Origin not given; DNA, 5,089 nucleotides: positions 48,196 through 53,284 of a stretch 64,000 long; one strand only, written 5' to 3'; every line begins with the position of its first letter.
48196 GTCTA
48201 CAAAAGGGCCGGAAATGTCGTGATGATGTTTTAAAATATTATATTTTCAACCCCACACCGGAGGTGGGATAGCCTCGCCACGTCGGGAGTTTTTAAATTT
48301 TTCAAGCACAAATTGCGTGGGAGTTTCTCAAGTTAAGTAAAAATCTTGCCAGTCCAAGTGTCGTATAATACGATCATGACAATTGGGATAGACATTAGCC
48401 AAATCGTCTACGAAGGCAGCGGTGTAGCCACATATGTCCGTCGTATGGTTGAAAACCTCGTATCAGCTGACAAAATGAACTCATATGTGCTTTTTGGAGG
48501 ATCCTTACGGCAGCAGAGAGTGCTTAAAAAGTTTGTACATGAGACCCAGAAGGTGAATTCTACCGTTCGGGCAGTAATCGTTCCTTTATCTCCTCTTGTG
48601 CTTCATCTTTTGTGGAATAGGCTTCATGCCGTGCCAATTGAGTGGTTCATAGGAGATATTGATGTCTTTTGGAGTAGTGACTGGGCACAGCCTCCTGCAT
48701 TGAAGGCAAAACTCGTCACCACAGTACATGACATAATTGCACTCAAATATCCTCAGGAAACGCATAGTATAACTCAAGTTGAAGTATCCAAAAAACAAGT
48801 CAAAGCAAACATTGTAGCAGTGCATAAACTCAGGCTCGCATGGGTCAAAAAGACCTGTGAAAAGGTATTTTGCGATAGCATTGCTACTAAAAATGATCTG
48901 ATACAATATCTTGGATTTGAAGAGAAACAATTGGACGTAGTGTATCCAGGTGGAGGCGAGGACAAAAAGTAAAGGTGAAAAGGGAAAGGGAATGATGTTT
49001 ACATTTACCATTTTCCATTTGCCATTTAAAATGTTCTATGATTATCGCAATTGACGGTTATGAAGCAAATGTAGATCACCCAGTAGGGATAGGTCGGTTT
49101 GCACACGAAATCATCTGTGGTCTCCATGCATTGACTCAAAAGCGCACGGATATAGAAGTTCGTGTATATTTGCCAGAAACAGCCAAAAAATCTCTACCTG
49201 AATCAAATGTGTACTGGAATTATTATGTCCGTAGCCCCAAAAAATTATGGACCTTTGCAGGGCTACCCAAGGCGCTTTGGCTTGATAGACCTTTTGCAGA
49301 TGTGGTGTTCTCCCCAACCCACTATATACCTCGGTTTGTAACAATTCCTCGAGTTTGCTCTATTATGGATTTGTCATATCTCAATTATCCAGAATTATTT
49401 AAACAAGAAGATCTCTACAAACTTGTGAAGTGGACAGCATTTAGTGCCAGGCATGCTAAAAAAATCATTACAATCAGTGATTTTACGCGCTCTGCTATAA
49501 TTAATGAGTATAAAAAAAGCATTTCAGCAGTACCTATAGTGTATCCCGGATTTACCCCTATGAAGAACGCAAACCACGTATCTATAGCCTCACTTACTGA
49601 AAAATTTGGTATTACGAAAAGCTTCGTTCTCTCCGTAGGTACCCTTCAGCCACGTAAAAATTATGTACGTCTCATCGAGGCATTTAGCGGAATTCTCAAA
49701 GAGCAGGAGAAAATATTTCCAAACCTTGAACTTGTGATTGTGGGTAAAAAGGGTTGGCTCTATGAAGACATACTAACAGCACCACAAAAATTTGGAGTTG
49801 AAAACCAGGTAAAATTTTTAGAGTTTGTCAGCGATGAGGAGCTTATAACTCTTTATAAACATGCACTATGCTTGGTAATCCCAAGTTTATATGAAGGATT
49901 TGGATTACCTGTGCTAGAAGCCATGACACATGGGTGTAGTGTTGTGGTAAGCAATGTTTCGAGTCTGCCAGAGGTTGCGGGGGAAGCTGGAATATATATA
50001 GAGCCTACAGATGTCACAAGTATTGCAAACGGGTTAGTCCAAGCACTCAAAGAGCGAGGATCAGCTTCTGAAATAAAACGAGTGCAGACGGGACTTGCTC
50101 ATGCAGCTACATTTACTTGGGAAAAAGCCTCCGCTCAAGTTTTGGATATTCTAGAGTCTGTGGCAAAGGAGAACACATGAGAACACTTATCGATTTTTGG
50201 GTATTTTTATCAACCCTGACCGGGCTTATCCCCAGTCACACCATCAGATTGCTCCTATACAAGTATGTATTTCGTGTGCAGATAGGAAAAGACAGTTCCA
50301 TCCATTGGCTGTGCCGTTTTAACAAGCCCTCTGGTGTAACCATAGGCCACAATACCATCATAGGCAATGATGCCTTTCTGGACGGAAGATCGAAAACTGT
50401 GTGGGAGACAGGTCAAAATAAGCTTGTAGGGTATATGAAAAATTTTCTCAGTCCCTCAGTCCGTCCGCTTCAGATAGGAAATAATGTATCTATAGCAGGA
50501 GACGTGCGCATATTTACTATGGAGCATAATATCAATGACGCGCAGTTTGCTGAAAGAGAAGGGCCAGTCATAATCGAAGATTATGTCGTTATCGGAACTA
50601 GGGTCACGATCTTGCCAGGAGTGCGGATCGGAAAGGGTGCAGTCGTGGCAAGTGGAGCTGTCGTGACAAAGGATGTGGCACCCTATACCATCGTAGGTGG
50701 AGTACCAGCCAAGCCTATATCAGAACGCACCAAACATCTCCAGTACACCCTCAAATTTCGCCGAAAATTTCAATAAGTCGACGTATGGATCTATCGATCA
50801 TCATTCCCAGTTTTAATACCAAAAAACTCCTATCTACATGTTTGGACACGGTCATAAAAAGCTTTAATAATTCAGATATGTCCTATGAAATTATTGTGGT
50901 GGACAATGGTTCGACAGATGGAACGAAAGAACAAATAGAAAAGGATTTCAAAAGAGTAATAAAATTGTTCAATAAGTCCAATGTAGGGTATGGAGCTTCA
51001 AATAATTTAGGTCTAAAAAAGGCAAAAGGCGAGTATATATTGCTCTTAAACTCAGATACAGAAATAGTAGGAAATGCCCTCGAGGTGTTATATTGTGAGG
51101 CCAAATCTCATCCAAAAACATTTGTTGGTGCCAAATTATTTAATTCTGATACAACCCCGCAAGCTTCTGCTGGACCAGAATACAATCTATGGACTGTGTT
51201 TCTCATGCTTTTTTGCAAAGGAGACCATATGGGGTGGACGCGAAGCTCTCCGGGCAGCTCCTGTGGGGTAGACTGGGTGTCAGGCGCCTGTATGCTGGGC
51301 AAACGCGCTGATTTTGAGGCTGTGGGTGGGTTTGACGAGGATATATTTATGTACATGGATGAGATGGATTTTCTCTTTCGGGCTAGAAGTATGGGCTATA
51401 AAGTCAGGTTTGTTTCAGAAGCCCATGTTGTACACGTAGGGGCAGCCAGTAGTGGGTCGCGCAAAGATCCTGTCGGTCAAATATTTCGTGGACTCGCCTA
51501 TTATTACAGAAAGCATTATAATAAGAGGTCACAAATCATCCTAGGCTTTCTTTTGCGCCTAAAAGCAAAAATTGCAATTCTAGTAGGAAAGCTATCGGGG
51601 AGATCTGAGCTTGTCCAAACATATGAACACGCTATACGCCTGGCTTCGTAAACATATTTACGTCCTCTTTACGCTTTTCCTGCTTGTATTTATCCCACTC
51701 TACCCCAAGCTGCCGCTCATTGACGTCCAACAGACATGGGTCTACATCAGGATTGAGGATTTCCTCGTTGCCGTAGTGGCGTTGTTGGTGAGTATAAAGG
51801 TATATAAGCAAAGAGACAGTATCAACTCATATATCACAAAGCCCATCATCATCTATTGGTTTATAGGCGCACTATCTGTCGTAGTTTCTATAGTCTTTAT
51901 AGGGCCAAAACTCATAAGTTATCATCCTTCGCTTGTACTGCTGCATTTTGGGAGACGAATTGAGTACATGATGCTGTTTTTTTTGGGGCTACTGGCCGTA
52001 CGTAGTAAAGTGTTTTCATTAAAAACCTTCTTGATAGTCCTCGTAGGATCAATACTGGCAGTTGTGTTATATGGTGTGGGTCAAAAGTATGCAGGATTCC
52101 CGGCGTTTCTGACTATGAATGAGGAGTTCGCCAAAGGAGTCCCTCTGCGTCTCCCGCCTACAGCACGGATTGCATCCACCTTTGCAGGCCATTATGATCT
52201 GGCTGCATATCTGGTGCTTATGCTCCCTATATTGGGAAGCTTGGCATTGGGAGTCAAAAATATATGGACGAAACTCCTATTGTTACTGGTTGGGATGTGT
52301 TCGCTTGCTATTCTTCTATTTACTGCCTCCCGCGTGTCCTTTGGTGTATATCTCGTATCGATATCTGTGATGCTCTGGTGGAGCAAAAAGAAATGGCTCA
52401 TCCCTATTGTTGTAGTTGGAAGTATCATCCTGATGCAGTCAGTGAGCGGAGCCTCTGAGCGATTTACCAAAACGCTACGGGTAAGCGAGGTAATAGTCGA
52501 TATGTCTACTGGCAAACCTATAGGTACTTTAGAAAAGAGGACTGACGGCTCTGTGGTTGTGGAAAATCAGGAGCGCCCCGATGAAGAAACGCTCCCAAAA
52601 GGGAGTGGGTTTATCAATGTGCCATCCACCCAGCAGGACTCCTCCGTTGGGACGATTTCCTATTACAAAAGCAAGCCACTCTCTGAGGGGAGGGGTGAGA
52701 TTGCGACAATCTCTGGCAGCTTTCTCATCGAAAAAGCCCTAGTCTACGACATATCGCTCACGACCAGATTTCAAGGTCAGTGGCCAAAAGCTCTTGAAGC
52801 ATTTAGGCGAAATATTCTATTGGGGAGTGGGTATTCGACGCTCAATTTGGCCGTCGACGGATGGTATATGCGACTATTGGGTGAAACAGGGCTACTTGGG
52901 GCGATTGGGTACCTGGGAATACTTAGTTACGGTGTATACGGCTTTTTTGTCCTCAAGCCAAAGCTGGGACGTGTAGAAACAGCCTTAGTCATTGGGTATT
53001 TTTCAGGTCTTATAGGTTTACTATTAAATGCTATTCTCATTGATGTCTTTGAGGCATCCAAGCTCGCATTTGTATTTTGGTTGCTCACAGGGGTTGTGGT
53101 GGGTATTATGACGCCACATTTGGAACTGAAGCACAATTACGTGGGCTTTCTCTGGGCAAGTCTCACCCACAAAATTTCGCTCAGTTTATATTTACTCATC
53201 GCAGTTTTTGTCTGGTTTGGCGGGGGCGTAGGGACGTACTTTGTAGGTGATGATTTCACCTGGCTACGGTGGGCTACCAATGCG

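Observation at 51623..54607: A ~994-aa fusion of an O-antigen-ligase/polymerase-like domain with a TMTC/PMT-like GT-C domain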

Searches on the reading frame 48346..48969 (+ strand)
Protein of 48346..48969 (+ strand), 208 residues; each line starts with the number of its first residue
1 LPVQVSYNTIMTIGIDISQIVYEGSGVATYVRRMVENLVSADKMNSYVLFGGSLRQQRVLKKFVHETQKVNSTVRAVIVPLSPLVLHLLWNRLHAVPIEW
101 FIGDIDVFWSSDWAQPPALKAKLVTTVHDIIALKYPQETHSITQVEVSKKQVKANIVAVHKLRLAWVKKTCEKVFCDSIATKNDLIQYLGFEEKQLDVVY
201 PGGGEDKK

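Call 31: search_protein_families(library=pfam, proteins=[window:48346-48969:+], max_evalue=0.001)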
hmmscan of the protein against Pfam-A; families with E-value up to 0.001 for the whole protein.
window:48346-48969:+ (208 aa): 1 family
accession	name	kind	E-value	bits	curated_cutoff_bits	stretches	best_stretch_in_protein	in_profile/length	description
PF13439.12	Glyco_transf_4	-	5.7e-09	36.7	28.5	1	25-202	2-165/170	Glycosyltransferase Family 4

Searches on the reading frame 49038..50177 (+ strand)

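Call 31: search_protein_families(library=pfam, proteins=[window:49038-50177:+], max_evalue=0.001)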
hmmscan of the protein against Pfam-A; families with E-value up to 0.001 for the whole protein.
window:49038-50177:+ (380 aa): 3 families
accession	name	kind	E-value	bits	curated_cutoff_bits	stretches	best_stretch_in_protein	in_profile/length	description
PF00534.26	Glycos_transf_1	-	1e-33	116.8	26.4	1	193-346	14-165/172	Glycosyl transferases group 1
PF13692.12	Glyco_trans_1_4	-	7.9e-27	94.7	27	1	197-338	4-141/142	Glycosyl transferases group 1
PF20706.3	GT4-conflict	-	7.1e-09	35.6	26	1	168-312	177-318/385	Family 4 Glycosyltransferase in conflict systems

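Call 32: search_protein_families(library=ncbifam, proteins=[window:49038-50177:+], max_evalue=0.01)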
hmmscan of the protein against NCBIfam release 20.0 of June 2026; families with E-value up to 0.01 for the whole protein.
window:49038-50177:+ (380 aa): 33 families (the best 25 are shown)
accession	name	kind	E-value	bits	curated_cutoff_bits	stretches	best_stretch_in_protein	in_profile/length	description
TIGR04047.1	MSMEG_0565_glyc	hypoth_equivalog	2.6e-28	99.2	259.85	1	128-371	127-370/373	MSMEG_0565 family glycosyltransferase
TIGR03449.1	mycothiol_MshA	equivalog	6.8e-23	81.2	462.5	1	141-374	166-402/406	D-inositol-3-phosphate glycosyltransferase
TIGR04157.1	glyco_rSAM_CFB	subfamily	1.3e-18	67.2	400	1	124-314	154-339/406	TIGR04157 family glycosyltransferase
TIGR03088.1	stp2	hypoth_equivalog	5.1e-18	65.3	409.05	1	178-368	179-366/374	TIGR03088 family PEP-CTERM/XrtA system glycosyltransferase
TIGR02149.1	glgA_Coryne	subfamily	8.8e-17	61.3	302.4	1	121-375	122-390/391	glycogen synthase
TIGR03999.1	thiol_BshA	equivalog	2.1e-15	56.6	273.7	1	131-368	136-366/375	N-acetyl-alpha-D-glucosaminyl L-malate synthase BshA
NF038295.1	EPS_HpsP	equivalog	2.1e-15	56.6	550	1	167-374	179-386/388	hormogonium polysaccharide biosynthesis glycosyltransferase HpsP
NF041876.1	EPS_EpsE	equivalog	1.3e-12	47.7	400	1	197-347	217-369/389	exopolysaccharide biosynthesis GT4 family glycosyltransferase EpsE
NF050063.1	ProtGlycPglJ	equivalog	3.3e-11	43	500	1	186-348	186-341/363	N-acetylgalactosamine-N,N'-diacetylbacillosaminyl-diphospho-undecaprenol 4-alpha-N-acetylgalactosaminyltransferase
NF041010.1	glycosy_Agl16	equivalog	2e-10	40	575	1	195-374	180-350/352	glycosylation protein Agl16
NF038298.1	EPS_HpsO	equivalog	2e-08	33.4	575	1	184-369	189-381/388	hormogonium polysaccharide biosynthesis glycosyltransferase HpsO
NF012028.0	PRK15484.1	subfamily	2.5e-08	33.4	618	1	141-365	141-368/380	lipopolysaccharide N-acetylglucosaminyltransferase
NF047880.1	glyco_SdgA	exception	3.1e-08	32.7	800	1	191-342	312-459/488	serine-aspartate repeat adhesin O-glycosyltransferase SdgA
TIGR02095.1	glgA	subfamily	1.5e-07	30.4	328.45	1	184-374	280-476/477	glycogen/starch synthase, ADP-glucose type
NF053787.1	GlcN_PG_synth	equivalog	1.8e-07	30.3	480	1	260-375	246-359/361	N-acetylglucosaminyl phosphatidylglycerol synthase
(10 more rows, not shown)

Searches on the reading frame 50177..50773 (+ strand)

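Call 6: search_protein_families(library=pfam, proteins=[window:50177-50773:+], max_evalue=10)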
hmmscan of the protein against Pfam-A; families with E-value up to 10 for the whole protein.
window:50177-50773:+ (199 aa): 4 families
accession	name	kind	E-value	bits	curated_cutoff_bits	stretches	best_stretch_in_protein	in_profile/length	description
PF00132.30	Hexapep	-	1.6e-14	53.3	27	3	131-165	2-36/36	Bacterial transferase hexapeptide (six repeats)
PF14602.12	Hexapep_2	-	1.4e-08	34.7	27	1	130-165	1-34/34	Hexapeptide repeat of succinyl-transferase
PF25084.1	LbH_EIF2B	-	0.0035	17.8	54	1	136-167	72-103/105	EIF2B subunit epsilon LbH domain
PF25087.1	GMPPB_C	-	0.35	11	39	1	129-164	3-38/110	GMPPB C-terminal domain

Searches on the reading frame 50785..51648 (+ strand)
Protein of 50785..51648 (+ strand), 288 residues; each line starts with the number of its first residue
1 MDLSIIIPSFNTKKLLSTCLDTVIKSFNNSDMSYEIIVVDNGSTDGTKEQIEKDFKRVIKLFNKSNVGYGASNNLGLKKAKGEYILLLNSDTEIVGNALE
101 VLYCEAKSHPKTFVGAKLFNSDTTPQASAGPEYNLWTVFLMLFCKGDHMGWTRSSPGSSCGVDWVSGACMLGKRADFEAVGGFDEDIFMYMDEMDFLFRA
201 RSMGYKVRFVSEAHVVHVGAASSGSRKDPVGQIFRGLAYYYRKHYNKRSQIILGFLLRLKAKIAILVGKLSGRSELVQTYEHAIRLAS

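Call 6: search_protein_families(library=pfam, proteins=[window:50785-51648:+], max_evalue=10)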
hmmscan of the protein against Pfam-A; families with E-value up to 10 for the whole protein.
window:50785-51648:+ (288 aa): 6 families
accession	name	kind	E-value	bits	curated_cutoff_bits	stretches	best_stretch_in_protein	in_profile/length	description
PF00535.33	Glycos_transf_2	-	2.6e-26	93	23.3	1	4-120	1-117/168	Glycosyl transferase family 2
PF13641.12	Glyco_tranf_2_3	-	1.1e-12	49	27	1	3-220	3-214/230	Glycosyltransferase like family 2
PF10111.15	Glyco_tranf_2_2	-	7.5e-09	35.9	27.3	1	4-99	1-99/276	Glycosyltransferase like family 2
PF13632.12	Glyco_trans_2_3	-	1.9e-08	34.8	27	1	84-263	1-151/198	Glycosyl transferase family group 2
PF13506.12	Glyco_transf_21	-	0.00011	22.1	21.7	1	132-185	72-122/174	Glycosyl transferase family 21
PF02709.20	Glyco_transf_7C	-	0.14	12.3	23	1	167-213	21-70/78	N-terminal domain of galactosyltransferase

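Call 32: search_protein_families(library=ncbifam, proteins=[window:50785-51648:+], max_evalue=0.01)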
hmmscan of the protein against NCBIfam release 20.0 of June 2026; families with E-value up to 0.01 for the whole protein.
window:50785-51648:+ (288 aa): 27 families (the best 25 are shown)
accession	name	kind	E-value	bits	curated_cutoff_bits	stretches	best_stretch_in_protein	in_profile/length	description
NF041875.1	EPS_EpsD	equivalog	8.6e-22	77.9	370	1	3-219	1-208/325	exopolysaccharide biosynthesis glycosyltransferase EpsD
TIGR03965.1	mycofact_glyco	equivalog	3.6e-19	69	280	1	2-217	75-280/467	mycofactocin biosynthesis glycosyltransferase MftF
TIGR04283.1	glyco_like_mftF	equivalog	7.8e-16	58.3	182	1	3-106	1-97/221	TIGR04283 family arsenosugar biosynthesis glycosyltransferase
NF047683.1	TeichurnBiosyTuaG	equivalog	1e-14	54.8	400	1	3-124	8-131/252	teichuronic acid biosynthesis protein TuaG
NF007482.0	PRK10073.1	equivalog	1.4e-14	53.9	423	1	2-100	7-104/334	glycosyltransferase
NF038299.1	EPS_HpsN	equivalog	1.5e-12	47.2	425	2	3-100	3-100/317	hormogonium polysaccharide biosynthesis glycosyltransferase HpsN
NF050050.1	ProtGlycPglI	equivalog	1.7e-12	47.3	500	1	3-111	4-113/306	GalNAc(5)-diNAcBac-PP-undecaprenol beta-1,3-glucosyltransferase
TIGR03937.1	PgaC_IcaA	equivalog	3.1e-12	46.2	422.3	1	3-111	47-155/407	poly-beta-1,6-N-acetyl-D-glucosamine synthase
NF038302.1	EPS_HpsE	equivalog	4.8e-12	45.5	300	1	1-111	1-116/307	hormogonium polysaccharide biosynthesis glycosyltransferase HpsE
TIGR01556.1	rhamnosyltran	subfamily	3.2e-10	39.7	200.55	1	20-218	10-201/281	rhamnosyltransferase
TIGR03111.1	glyc2_xrt_Gpos1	hypoth_equivalog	2.5e-08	33.2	363.95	1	3-105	51-155/439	TIGR03111 family XrtG-associated glycosyltransferase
NF045692.1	OglycostaseCruG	equivalog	2.7e-08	33.2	600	1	3-54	43-91/386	2'-O-glycosyltransferase CruG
TIGR04009.1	wcaE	equivalog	1e-07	31.5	369.2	1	3-92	3-93/248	colanic acid biosynthesis glycosyltransferase WcaE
NF047588.1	GlcsyltransPgfSStrep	equivalog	1.5e-07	30.9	500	1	1-92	1-96/308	glycosyltransferase PgfS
NF007453.0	PRK10018.1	equivalog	1.6e-07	31.2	382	1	3-146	8-154/280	colanic acid biosynthesis glycosyltransferase WcaA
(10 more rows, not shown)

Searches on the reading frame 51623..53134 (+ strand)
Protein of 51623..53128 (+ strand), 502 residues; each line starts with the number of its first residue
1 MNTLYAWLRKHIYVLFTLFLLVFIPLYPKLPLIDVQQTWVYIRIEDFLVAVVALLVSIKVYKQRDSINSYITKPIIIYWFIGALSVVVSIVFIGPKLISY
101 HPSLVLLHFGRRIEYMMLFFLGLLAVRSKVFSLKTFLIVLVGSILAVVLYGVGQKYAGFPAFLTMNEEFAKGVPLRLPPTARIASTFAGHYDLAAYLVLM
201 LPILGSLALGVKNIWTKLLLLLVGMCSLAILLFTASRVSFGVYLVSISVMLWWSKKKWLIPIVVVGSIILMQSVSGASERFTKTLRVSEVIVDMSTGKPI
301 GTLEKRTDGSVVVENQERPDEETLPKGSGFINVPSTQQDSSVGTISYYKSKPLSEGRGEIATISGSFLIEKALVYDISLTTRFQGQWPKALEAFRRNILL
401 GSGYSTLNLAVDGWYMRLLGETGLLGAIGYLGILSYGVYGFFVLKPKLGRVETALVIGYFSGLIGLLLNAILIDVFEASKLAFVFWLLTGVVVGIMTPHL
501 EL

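Call 6: search_protein_families(library=pfam, proteins=[window:51623-53128:+], max_evalue=10)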
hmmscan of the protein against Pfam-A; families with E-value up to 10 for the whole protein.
window:51623-53128:+ (502 aa): 0 families

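Call 52: search_solved_structures(query=A3, max_evalue=10, show_alignments=3)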
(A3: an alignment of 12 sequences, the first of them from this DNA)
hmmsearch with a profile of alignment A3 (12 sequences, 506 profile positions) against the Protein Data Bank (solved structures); distinct sequences matched with E-value up to 10: 0.
